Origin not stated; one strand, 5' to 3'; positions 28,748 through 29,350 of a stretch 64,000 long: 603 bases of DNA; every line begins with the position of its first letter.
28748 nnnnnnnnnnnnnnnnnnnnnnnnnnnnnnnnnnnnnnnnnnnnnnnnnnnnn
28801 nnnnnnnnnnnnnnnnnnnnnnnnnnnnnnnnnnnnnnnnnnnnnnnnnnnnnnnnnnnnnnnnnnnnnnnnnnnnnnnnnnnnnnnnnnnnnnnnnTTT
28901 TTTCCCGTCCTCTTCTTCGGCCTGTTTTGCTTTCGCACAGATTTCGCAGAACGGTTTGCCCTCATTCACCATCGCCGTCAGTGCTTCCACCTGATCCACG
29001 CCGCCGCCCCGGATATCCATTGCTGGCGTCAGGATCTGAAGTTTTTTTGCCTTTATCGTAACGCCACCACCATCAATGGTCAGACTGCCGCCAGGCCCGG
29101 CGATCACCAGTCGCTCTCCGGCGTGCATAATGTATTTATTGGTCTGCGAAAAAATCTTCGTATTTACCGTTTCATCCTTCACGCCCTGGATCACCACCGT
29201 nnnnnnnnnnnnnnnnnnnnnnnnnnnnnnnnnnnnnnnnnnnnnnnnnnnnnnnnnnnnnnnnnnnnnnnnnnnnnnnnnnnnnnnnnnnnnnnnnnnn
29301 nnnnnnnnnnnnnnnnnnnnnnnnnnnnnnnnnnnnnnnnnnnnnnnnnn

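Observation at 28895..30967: VgrG with a short charged cysteine-containing C-terminal tail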

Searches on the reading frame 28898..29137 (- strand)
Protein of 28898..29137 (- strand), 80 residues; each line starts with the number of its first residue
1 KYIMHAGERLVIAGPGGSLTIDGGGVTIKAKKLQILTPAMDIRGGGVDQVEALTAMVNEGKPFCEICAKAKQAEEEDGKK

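Call 44: search_protein_representatives(protein=window:28898-29137:-)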
Query: 80 residues. Proteins with E-value up to 0.001 (for the whole library): 43; up to 1e-10: 7; up to 1e-30: 0. The best 43 are listed.
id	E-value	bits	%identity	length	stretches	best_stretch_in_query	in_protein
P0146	4.0e-23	97.0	67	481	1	2-73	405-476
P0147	2.1e-21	91.5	62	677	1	2-74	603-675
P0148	5.0e-19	84.0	56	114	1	2-74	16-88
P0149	2.7e-12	62.5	47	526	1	2-71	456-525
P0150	7.4e-12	61.2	41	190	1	1-70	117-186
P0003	3.5e-11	59.0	86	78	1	40-74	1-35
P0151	6.4e-11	58.2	47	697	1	1-68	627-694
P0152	1.4e-09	54.0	40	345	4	37-72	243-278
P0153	3.4e-09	52.7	52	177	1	3-68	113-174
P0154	3.8e-09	52.6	48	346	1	1-68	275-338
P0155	1.4e-08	50.8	49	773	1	1-69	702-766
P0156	2.0e-07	47.1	48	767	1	1-67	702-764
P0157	2.4e-07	46.9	45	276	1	1-68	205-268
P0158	4.6e-07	46.0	51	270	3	45-74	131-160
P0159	5.8e-07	45.6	43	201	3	37-74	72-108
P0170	1.8e-05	40.9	45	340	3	48-77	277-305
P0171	2.0e-05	40.8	45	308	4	46-74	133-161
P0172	2.0e-05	40.7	45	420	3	49-73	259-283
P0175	4.0e-05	39.8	47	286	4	44-73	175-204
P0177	6.2e-05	39.2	51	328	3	47-74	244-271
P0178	6.5e-05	39.1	39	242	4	47-73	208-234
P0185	4.7e-04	36.4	45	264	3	48-75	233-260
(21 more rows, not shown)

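Call 46: search_protein_families(library=pfam, proteins=[P0152, P0158, P0159, P0170, P0171, P0172, P0175, P0177, P0178, P0185], max_evalue=0.01)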
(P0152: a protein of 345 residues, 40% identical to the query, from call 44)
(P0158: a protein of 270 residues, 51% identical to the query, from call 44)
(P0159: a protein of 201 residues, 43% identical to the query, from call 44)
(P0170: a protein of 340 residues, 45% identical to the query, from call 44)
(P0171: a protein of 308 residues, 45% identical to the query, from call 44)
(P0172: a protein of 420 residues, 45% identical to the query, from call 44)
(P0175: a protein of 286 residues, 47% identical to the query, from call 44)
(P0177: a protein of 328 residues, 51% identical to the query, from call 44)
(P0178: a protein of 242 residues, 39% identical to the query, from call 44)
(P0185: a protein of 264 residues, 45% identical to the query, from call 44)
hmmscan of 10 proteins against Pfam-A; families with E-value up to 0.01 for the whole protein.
P0152 (345 aa): 2 families
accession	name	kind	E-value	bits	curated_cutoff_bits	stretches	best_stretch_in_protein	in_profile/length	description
PF02591.20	Zn_ribbon_9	-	0.00074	20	29.1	0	322-334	18-29/33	C4-type zinc ribbon domain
PF15193.11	FAM24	-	0.0054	18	27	0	126-153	25-52/69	FAM24 family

P0158 (270 aa): 0 families

P0159 (201 aa): 0 families

P0170 (340 aa): 0 families

P0171 (308 aa): 1 family
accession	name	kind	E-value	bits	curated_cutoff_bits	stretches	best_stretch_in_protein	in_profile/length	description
PF22082.2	TtuA_LIM_N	-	0.00048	20.6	27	0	190-201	13-24/26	2-thiouridine synthetase TtuA, N-terminal LIM domain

P0172 (420 aa): 1 family
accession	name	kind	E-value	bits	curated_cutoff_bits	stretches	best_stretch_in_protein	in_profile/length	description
PF19746.4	DUF6233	-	2.1e-05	25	27.6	0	381-408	26-53/59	Family of unknown function (DUF6233)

P0175 (286 aa): 2 families
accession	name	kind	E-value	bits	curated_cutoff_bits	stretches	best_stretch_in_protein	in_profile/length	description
PF06463.18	Mob_synth_C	-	0.0014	19.1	37.4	0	155-165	69-79/128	Molybdenum Cofactor Synthesis C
PF22082.2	TtuA_LIM_N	-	0.0046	17.4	27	0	150-161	13-24/26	2-thiouridine synthetase TtuA, N-terminal LIM domain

P0177 (328 aa): 1 family
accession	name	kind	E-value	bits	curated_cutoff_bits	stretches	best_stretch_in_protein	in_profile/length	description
PF00462.30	Glutaredoxin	-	1.7e-06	28.5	22.9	0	259-287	7-35/60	Glutaredoxin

P0178 (242 aa): 0 families

P0185 (264 aa): 2 families
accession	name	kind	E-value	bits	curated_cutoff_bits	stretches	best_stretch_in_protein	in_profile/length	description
PF06463.18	Mob_synth_C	-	0.004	17.5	37.4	0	236-256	59-79/128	Molybdenum Cofactor Synthesis C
PF02591.20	Zn_ribbon_9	-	0.0054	17.2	29.1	0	136-154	13-29/33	C4-type zinc ribbon domain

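Call 48: find_encoding_contigs(protein=P0152, flank=8000, max_places=2)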
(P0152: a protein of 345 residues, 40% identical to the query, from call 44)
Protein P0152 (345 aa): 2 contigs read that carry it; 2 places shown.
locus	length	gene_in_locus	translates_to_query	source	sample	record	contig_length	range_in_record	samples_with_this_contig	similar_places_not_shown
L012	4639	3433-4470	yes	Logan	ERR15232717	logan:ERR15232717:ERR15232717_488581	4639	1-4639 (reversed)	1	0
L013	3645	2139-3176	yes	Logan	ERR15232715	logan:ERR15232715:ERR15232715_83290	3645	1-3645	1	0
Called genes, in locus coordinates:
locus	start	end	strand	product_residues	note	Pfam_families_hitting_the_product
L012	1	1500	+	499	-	?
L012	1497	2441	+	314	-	-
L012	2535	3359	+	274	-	PF05990:DUF900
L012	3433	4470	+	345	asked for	-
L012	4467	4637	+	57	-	?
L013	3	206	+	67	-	?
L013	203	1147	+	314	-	-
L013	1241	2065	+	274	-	PF05990:DUF900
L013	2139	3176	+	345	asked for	-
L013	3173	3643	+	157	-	?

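Call 49: find_encoding_contigs(protein=P0172, flank=8000, max_places=2)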
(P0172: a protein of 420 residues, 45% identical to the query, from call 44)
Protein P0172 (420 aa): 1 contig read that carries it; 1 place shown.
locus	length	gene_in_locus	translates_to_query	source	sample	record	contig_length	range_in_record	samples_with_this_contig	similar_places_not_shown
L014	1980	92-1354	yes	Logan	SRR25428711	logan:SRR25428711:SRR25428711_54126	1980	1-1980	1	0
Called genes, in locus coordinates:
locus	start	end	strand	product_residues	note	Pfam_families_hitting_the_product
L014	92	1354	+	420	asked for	-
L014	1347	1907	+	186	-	PF13503:DUF4123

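Call 50: find_encoding_contigs(protein=P0178, flank=8000, max_places=2)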
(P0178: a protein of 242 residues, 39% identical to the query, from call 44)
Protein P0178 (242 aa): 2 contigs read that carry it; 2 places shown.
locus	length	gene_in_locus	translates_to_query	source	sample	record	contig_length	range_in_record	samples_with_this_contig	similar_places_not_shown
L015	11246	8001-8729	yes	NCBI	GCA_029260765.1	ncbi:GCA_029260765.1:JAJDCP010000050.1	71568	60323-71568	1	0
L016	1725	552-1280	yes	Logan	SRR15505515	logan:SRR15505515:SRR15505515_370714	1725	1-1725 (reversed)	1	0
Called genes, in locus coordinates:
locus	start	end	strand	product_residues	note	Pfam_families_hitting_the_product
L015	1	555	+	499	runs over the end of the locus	PF03561:Allantoicase, PF09349:OHCU_decarbox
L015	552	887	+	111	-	PF00576:Transthyretin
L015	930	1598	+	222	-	-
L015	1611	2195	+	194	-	-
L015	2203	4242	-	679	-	PF13646:HEAT_2 (weak)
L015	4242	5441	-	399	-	PF13365:Trypsin_2 (weak)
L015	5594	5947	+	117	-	-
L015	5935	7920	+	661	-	PF00082:Peptidase_S8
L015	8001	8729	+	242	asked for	-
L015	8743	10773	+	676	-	PF01274:MS_TIM-barrel, PF20659:MS_C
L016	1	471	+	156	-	?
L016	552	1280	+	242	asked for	-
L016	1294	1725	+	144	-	?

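Call 51: search_protein_families(library=pfam, proteins=[L013:3173-3643:+, L016:1294-1725:+, L012:1-1500:+, L012:1497-2441:+, L014:1347-1907:+, L016:1-471:+, L015:5594-5947:+], max_evalue=0.01)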
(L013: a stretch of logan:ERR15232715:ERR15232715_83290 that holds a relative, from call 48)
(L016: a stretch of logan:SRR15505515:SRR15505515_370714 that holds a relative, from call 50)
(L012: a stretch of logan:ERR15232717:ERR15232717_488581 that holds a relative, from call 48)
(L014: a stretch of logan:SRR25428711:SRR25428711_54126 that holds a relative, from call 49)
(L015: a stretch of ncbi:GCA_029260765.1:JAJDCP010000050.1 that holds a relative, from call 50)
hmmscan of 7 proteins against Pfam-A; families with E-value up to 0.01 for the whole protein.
L013:3173-3643:+ (157 aa): 1 family
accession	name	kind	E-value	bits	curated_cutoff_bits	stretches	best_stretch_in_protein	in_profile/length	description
PF13503.11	DUF4123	-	4.9e-29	101.4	25.8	1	19-135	2-118/119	Domain of unknown function (DUF4123)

L016:1294-1725:+ (144 aa): 0 families

L012:1-1500:+ (499 aa): 11 families
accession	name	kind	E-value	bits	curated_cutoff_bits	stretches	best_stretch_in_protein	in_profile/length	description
PF12799.13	LRR_4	-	1e-36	124.5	27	4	81-118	2-38/44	Leucine Rich repeats (2 copies)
PF13855.12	LRR_8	-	1.2e-24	86.3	27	4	80-139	1-60/61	Leucine rich repeat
PF23598.1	LRR_14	-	4.5e-23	82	40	2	351-465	39-148/353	Leucine-rich repeat region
PF13516.12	LRR_6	-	6.1e-22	76.3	23.4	0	410-429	5-24/24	Leucine Rich repeat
PF25013.1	LRR_Zer-1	-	4.4e-15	56.5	27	2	403-465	3-63/137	Zer-1-like, Leucine-rich repeats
PF24758.1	LRR_At5g56370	-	1e-12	48.6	27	1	57-124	12-81/227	FBD-associated F-box protein At5g56370, LRR repeats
PF00560.39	LRR_1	-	7.6e-11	40.4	20.6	0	386-405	2-21/23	Leucine Rich Repeat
PF23952.1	LRR_EndoS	-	1.3e-08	35.5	27.9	0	49-111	52-113/116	Endo-beta-N-acetylglucosaminidase EndoS LRR domain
PF23211.1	LRR_LRWD1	-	1.2e-06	28.8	28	0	52-150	38-134/190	Leucine-rich repeat and WD repeat-containing protein 1, LRR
PF25019.1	LRR_R13L1-DRL21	-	2.4e-05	24.7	27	0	77-135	69-124/127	R13L1/DRL21 LRRs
PF23622.1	LRR_At1g61320_AtMIF1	-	0.0042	17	26.9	0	310-464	88-239/384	At1g61320/AtMIF1, LRR domain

L012:1497-2441:+ (314 aa): 9 families
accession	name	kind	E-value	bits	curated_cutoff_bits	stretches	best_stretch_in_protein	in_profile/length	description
PF12799.13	LRR_4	-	7e-20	71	27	1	86-124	1-38/44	Leucine Rich repeats (2 copies)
PF13516.12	LRR_6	-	3.5e-18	64.6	23.4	1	112-131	5-24/24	Leucine Rich repeat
PF13855.12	LRR_8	-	4.2e-14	52.5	27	2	110-165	1-56/61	Leucine rich repeat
PF23598.1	LRR_14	-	1e-13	51.3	40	1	46-198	152-291/353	Leucine-rich repeat region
PF25013.1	LRR_Zer-1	-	9.5e-12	45.7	27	1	60-145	7-97/137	Zer-1-like, Leucine-rich repeats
PF24758.1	LRR_At5g56370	-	4.9e-09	36.6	27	1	23-145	22-140/227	FBD-associated F-box protein At5g56370, LRR repeats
PF00560.39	LRR_1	-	5.6e-06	25.9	20.6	0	87-109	1-23/23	Leucine Rich Repeat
PF23952.1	LRR_EndoS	-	4.9e-05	24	27.9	0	71-118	67-114/116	Endo-beta-N-acetylglucosaminidase EndoS LRR domain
PF25019.1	LRR_R13L1-DRL21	-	8.6e-05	22.9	27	0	157-290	7-126/127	R13L1/DRL21 LRRs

L014:1347-1907:+ (186 aa): 1 family
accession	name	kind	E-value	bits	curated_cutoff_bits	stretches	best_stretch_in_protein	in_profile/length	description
PF13503.11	DUF4123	-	9.1e-29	100.5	25.8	1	25-144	1-117/119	Domain of unknown function (DUF4123)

L016:1-471:+ (156 aa): 1 family
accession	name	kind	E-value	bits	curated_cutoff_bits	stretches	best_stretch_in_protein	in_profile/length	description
PF00082.27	Peptidase_S8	-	0.00075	19.3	21.8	1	56-126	197-274/288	Subtilase family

L015:5594-5947:+ (117 aa): 0 families

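Call 76: find_encoding_contigs(protein=P0185, flank=10000, max_places=2)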
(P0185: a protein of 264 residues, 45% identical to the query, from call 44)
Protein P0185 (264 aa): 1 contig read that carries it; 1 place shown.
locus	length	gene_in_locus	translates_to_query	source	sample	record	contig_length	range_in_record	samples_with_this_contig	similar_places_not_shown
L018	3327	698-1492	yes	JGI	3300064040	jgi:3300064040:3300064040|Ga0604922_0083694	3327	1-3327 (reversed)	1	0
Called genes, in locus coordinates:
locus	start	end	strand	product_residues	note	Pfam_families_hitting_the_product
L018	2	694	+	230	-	?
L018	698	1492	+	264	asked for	-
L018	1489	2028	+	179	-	PF13503:DUF4123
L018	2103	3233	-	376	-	PF08450:SGL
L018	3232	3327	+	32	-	?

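Call 77: find_encoding_contigs(protein=P0171, flank=10000, max_places=2)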
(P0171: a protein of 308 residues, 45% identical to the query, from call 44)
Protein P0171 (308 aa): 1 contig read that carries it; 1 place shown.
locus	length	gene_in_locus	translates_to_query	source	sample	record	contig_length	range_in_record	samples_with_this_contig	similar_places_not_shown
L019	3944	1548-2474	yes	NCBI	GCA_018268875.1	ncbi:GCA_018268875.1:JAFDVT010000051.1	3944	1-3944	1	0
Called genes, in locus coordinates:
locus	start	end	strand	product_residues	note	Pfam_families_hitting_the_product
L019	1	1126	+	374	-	PF06751:EutB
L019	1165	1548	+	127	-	-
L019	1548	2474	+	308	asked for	-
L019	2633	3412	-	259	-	-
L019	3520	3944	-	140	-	?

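Call 78: search_protein_families(library=pfam, proteins=[L018:2-694:+, L019:1165-1548:+, L019:2633-3412:-, L019:3520-3942:-], max_evalue=0.1)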
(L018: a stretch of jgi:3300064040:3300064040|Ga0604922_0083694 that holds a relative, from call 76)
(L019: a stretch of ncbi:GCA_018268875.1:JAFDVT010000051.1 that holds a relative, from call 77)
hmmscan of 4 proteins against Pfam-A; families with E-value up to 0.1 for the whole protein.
L018:2-694:+ (230 aa): 0 families

L019:1165-1548:+ (127 aa): 0 families

L019:2633-3412:- (259 aa): 0 families

L019:3520-3942:- (140 aa): 1 family
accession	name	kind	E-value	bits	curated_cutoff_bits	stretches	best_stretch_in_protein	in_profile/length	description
PF18692.7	DUF5640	-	4e-06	27.1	28.5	1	60-115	2-52/85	Family of unknown function (DUF5640)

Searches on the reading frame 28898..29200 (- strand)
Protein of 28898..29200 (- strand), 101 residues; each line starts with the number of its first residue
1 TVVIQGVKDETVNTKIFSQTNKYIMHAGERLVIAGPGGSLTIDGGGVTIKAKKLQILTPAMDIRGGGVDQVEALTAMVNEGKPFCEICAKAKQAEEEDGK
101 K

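Call 10: find_homologous_proteins(query=window:28898-29200:-, max_evalue=0.001)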
Query seq(101 aa) (101 aa): 3 proteins with E <= 0.001 among 3 candidates.
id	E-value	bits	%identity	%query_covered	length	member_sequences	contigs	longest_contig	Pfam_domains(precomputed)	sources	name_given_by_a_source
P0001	3.2e-29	119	76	75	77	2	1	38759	-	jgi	jgi:type VI secretion system secreted protein VgrG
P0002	4.2e-29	118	77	63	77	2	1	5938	-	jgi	jgi:type VI secretion system secreted protein VgrG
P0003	2.0e-10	58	91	33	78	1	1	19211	-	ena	-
